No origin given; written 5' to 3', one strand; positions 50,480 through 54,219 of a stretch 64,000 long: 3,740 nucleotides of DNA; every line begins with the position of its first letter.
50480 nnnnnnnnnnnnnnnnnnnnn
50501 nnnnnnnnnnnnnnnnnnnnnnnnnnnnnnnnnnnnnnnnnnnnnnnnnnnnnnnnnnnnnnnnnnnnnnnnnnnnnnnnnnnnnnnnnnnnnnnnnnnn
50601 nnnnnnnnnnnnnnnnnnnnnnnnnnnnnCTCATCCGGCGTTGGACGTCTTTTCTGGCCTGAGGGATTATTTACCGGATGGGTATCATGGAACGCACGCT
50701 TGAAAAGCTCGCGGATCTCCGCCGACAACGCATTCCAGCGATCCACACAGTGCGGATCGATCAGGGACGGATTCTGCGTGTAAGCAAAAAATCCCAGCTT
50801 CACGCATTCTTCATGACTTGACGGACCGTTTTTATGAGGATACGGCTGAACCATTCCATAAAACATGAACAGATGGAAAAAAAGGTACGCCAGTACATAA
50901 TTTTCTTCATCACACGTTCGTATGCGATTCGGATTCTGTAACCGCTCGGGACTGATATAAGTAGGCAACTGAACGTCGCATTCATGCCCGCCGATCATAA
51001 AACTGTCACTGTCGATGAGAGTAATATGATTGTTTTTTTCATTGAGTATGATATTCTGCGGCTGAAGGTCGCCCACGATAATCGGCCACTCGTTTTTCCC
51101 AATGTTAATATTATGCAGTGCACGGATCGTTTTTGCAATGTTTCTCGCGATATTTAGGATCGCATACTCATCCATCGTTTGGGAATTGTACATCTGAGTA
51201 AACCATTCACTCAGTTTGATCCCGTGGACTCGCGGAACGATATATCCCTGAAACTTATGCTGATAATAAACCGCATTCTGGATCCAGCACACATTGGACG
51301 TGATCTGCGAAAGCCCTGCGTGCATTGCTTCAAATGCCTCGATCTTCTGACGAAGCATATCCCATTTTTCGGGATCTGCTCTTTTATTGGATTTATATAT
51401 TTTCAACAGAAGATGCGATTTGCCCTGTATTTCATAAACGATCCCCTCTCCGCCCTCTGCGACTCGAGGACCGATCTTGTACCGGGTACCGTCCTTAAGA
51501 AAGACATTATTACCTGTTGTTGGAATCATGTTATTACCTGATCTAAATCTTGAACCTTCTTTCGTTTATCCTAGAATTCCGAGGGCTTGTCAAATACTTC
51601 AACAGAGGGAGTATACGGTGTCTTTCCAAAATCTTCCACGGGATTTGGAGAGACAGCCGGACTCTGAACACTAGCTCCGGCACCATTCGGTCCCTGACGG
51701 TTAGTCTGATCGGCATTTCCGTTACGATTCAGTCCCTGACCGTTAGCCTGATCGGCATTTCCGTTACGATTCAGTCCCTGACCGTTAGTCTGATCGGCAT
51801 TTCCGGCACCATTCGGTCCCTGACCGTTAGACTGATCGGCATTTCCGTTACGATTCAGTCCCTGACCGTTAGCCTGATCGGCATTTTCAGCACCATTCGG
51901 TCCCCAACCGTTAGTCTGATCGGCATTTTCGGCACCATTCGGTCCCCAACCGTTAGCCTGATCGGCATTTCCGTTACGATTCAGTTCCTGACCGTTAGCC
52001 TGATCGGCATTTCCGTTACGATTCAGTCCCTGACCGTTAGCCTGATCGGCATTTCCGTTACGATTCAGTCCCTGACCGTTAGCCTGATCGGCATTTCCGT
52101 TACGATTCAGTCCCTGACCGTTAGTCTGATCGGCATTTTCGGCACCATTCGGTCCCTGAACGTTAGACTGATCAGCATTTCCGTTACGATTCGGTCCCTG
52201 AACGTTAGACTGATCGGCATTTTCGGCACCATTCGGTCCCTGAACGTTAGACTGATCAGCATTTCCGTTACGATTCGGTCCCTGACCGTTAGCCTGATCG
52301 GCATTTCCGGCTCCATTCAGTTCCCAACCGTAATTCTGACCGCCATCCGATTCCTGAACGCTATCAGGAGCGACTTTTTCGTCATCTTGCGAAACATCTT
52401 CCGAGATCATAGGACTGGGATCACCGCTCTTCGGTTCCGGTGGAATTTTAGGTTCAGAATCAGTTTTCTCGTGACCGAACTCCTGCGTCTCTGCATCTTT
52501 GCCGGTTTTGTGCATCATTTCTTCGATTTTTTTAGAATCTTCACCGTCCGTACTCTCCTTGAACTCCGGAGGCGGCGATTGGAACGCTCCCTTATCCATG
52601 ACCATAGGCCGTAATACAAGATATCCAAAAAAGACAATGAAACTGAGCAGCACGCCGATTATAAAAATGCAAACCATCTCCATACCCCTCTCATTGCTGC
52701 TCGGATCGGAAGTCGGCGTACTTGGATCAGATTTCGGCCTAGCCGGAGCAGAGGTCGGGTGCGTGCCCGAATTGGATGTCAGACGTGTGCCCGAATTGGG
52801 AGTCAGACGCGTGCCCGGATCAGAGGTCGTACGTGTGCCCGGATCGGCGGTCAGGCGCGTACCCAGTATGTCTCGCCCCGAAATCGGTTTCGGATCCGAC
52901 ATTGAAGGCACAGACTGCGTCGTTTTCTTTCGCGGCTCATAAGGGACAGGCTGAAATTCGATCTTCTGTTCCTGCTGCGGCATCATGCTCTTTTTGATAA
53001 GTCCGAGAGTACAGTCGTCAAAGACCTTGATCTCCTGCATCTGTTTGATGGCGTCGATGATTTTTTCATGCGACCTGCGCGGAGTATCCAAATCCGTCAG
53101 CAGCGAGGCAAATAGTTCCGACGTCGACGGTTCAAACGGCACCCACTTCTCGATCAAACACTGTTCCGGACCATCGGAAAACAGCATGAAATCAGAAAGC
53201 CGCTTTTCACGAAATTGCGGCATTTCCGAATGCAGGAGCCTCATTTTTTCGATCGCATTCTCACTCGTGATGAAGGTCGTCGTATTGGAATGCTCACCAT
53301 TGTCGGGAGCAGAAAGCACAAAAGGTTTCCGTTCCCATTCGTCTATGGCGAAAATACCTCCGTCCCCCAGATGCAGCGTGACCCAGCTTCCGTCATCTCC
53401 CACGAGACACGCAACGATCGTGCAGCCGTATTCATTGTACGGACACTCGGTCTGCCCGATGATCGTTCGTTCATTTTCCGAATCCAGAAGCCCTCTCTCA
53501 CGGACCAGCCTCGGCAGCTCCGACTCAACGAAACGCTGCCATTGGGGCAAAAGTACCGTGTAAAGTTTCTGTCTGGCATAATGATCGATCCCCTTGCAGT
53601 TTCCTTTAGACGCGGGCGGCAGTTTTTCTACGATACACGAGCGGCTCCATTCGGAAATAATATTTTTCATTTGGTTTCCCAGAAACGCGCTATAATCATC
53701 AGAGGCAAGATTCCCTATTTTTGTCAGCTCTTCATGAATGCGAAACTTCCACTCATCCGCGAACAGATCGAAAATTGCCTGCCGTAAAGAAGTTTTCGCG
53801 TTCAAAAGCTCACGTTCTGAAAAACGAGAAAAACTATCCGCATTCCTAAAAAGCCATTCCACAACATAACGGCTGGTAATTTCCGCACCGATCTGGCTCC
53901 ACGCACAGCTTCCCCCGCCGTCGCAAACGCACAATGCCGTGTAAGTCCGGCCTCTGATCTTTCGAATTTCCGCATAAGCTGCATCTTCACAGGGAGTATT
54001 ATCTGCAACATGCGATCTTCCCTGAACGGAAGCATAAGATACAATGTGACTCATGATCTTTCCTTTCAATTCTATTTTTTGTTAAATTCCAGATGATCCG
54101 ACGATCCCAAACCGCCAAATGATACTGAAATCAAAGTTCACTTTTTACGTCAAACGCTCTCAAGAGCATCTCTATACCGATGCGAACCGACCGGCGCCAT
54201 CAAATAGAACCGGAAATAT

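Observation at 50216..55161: TerY-P-type triad (vWA + PP2C phosphatase + Ser/Thr kinase) in a membrane-tethered, repeat-bearing variant: candidate accessory or defence island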

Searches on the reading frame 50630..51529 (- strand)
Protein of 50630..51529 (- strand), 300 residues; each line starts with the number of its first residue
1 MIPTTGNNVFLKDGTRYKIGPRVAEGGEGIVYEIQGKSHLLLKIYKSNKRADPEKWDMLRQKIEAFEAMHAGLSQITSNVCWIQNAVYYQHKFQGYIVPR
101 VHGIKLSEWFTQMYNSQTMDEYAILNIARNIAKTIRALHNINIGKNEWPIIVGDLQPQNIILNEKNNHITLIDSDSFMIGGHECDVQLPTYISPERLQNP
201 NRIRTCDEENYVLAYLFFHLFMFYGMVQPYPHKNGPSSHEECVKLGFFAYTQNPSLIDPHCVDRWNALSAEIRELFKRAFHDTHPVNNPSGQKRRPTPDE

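Call 28: search_protein_representatives(protein=window:50630-51529:-)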
Query: 300 residues. Proteins with E-value up to 0.001 (for the whole library): 4106; up to 1e-10: 870; up to 1e-30: 3. The best 150 are listed.
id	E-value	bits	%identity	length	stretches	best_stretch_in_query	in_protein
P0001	1.5e-204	694.3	98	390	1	1-300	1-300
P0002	2.7e-80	286.2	47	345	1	2-298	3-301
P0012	3.0e-48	181.0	38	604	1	20-297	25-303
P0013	4.3e-24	101.6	35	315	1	3-281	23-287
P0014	4.7e-23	98.2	36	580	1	5-289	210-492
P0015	2.0e-21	92.9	32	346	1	13-289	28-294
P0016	1.8e-20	89.8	34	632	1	19-285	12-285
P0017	2.8e-20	89.1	34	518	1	6-285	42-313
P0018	8.4e-20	87.5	33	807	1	12-291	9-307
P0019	8.8e-20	87.5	33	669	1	2-285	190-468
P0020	2.4e-19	86.1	32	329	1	11-283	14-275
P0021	2.4e-19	86.0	33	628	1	6-284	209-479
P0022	4.4e-19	85.2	28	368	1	5-285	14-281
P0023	6.2e-19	84.7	30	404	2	15-284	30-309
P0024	8.9e-19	84.2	36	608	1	19-284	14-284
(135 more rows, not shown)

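Call 89: search_solved_structures(query=window:50630-51529:-, max_evalue=0.01)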
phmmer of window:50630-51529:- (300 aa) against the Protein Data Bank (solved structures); distinct sequences matched with E-value up to 0.01: 0.

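Call 90: search_protein_families(library=pfam, proteins=[P0012], max_evalue=0.01)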
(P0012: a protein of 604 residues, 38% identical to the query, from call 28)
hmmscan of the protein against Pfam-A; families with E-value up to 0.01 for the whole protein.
P0012 (604 aa): 0 families

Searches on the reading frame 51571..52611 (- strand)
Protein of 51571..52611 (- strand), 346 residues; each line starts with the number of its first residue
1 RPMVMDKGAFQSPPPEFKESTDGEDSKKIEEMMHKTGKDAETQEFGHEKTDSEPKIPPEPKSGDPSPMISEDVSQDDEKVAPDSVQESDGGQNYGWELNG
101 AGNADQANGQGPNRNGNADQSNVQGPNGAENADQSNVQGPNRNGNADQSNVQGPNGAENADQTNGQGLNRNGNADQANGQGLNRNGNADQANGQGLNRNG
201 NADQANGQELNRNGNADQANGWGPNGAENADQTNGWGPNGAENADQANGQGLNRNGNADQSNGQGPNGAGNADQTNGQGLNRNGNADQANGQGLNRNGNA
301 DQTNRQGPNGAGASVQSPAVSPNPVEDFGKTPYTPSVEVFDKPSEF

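Call 79: find_homologous_proteins(query=window:51571-52611:-, max_evalue=0.001)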
Query window:51571-52611:-: 8000 candidates shared short words with the query, none scored E <= 0.001.

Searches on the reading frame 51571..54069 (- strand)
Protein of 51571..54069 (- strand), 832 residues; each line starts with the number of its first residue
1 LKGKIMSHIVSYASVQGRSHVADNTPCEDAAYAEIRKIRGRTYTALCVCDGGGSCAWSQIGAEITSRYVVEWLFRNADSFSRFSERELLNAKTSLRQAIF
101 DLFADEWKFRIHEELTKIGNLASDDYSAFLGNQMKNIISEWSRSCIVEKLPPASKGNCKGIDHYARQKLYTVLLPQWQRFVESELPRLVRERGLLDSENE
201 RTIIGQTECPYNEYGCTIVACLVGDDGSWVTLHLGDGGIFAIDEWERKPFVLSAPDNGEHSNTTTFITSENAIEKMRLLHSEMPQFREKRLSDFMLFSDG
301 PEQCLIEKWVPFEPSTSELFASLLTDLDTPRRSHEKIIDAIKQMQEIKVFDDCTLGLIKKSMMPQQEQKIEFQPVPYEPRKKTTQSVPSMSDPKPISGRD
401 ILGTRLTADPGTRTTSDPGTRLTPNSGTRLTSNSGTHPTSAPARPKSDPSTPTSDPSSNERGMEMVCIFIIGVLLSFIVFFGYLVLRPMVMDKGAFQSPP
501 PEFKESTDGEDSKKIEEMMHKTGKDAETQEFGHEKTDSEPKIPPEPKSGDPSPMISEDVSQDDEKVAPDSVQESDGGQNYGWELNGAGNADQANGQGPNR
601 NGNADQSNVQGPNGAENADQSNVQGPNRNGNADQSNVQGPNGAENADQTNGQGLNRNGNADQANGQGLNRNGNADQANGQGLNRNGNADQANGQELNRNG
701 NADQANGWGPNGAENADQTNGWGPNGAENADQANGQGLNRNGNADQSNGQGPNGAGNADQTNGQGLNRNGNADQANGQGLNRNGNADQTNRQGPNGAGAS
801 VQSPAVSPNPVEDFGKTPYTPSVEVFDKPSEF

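Call 3: search_protein_families(library=pfam, proteins=[window:51571-54069:-], max_evalue=0.1)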
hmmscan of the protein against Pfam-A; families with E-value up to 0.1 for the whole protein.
window:51571-54069:- (832 aa): 1 family
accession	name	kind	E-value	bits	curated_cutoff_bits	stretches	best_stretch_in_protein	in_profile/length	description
PF13672.11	PP2C_2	-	2.8e-28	99.4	24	2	205-323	87-195/209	Protein phosphatase 2C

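Call 4: search_protein_families(library=padloc, proteins=[window:51571-54069:-], max_evalue=0.1)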
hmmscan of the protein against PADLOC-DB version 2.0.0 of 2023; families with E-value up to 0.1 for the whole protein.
window:51571-54069:- (832 aa): 0 families

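Call 5: search_protein_families(library=ncbifam, proteins=[window:51571-54069:-], max_evalue=0.1)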
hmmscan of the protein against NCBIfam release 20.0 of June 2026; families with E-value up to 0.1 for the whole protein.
window:51571-54069:- (832 aa): 0 families

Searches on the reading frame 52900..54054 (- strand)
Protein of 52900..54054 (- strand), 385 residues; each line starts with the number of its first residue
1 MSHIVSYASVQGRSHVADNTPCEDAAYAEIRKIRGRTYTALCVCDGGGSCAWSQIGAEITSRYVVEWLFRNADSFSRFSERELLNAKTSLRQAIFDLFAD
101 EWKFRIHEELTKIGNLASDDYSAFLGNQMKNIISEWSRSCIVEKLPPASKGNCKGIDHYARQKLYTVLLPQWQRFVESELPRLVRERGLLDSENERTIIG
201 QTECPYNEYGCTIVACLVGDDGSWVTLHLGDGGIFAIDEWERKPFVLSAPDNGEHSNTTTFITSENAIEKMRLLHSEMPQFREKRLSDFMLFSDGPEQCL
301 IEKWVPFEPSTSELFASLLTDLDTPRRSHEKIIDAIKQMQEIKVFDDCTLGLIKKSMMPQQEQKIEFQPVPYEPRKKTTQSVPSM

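Call 19: find_homologous_proteins(query=window:52900-54054:-, max_evalue=0.001)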
Query window:52900-54054:- (385 aa): 6 proteins with E <= 0.001 among 1710 candidates.
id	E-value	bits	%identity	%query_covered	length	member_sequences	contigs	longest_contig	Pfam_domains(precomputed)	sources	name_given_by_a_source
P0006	3.6e-34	137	28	92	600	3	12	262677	PF13672.12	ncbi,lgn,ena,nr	ncbi:protein phosphatase 2C domain-containing protein [bacterium]|nr:protein phosphatase 2C domain-c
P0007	2.2e-24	104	35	43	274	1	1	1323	PF13672.12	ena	-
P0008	1.2e-23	102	31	38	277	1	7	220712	PF13672.12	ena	-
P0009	8.7e-23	99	33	41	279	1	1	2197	PF13672.12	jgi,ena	-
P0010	2.5e-21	94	27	42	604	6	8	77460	PF13672.12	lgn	-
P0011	4.2e-10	57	32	34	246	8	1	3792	PF13672.12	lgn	-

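Call 56: predict_structure(alignment_id=A3)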
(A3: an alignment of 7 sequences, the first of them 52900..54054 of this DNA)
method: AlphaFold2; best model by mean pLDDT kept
length: 385 residues; sequences in the alignment: 7
mean_pLDDT: 67.6   pTM: 0.67
mean pLDDT of the five models: 67.6, 66.3, 62.6, 61.7, 61.6
residues with pLDDT >= 90: 50; 70-90: 153; 50-70: 59; < 50: 123
segments of 3 or more residues with pLDDT < 50: 80-87, 116-125, 135-168, 179-202, 298-310, 359-385
pLDDT, mean of each block of 10 residues (from residue 1): 84 80 90 91 90 84 90 69 49 70 76 53 48 48 43 41 47 51 43 40 69 94 91 87 82 64 87 87 87 65 44 65 73 80 79 74 35 35 37
secondary structure, 60 per line:
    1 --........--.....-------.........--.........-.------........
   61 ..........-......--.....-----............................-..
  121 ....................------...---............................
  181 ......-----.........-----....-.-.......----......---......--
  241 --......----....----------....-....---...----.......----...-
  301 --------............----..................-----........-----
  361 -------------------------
elements in order: E3-10 H13-17 E25-33 E36-44 H53-70 H72-77 H80-84 H90-117 H119-140 H153-186 H192-200 H206-209 E213-219 E224-229 E233-238 E243-248 H253-256 H267-270 E272-275 E286-292 H309-320 H325-342 E348-355

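Call 60: fold_search(model_id=the predicted structure, library=pdb)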
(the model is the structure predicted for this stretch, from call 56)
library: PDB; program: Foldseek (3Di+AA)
matches with E <= 10: 258; with E <= 0.001: 94
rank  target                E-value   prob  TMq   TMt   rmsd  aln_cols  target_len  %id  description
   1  5gwp_B                6.1e-09  1.00  0.44  0.54   9.6       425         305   12  Crystal structure of RCAR3:PP2C wild-type with (+)-ABA (released 2017-09-13)
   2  5zcu_B                9.7e-09  1.00  0.47  0.58   9.1       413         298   12  Crystal structure of RCAR3:PP2C wild-type with pyrabactin (released 2019-03-06)
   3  5gwo_B                1.2e-08  1.00  0.43  0.52  10.2       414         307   12  Crystal structure of RCAR3:PP2C S265F/I267M with (+)-ABA (released 2017-09-13)
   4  4n0g_B                1.4e-08  1.00  0.45  0.63   9.5       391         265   10  Crystal Structure of PYL13-PP2CA complex (released 2013-11-13)
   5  4n0g_A                1.5e-08  1.00  0.44  0.61   9.5       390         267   10  Crystal Structure of PYL13-PP2CA complex (released 2013-11-13)
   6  5zcl_A                1.5e-08  1.00  0.44  0.52  10.3       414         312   12  Crystal structure of OsPP2C50 I267L:OsPYL/RCAR3 with (+)-ABA (released 2019-03-06)
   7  5vsr_B                1.8e-08  1.00  0.45  0.55   6.3       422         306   11  ABA-mimicking ligand AMF4 in complex with ABA receptor PYL2 and PP2C HAB1 (released 2017-11-15)
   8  5zch_A                2.0e-08  1.00  0.41  0.51  10.0       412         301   13  Crystal structure of OsPP2C50 I267W:OsPYL/RCAR3 with (+)-ABA (released 2019-03-06)
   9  5zch_B                2.1e-08  1.00  0.43  0.53   9.6       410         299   12  Crystal structure of OsPP2C50 I267W:OsPYL/RCAR3 with (+)-ABA (released 2019-03-06)
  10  5zcg_A                2.9e-08  1.00  0.44  0.53   9.5       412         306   13  Crystal structure of OsPP2C50 S265L/I267V:OsPYL/RCAR3 with (+)-ABA (released 2019-03-06)
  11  5zcg_B                5.3e-08  1.00  0.43  0.52   9.6       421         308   12  Crystal structure of OsPP2C50 S265L/I267V:OsPYL/RCAR3 with (+)-ABA (released 2019-03-06)
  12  3rt0_A                5.6e-08  1.00  0.42  0.48  10.6       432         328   11  Crystal structure of PYL10-HAB1 complex in the absence of abscisic acid (ABA) (released 2011-06-22)
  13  5gwo_A                6.6e-08  1.00  0.45  0.54   9.5       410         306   12  Crystal structure of RCAR3:PP2C S265F/I267M with (+)-ABA (released 2017-09-13)
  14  5zcl_B                7.0e-08  1.00  0.43  0.53  10.3       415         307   13  Crystal structure of OsPP2C50 I267L:OsPYL/RCAR3 with (+)-ABA (released 2019-03-06)
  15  5gwp_A                7.5e-08  1.00  0.43  0.52   9.5       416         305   12  Crystal structure of RCAR3:PP2C wild-type with (+)-ABA (released 2017-09-13)
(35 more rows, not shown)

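Call 90: search_protein_families(library=pfam, proteins=[P0006], max_evalue=0.01)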
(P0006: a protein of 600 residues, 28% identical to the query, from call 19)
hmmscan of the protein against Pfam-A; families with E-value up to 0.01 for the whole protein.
P0006 (600 aa): 1 family
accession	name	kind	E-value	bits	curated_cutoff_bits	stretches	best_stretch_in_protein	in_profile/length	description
PF13672.11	PP2C_2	-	6.3e-31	108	24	2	12-105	1-85/209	Protein phosphatase 2C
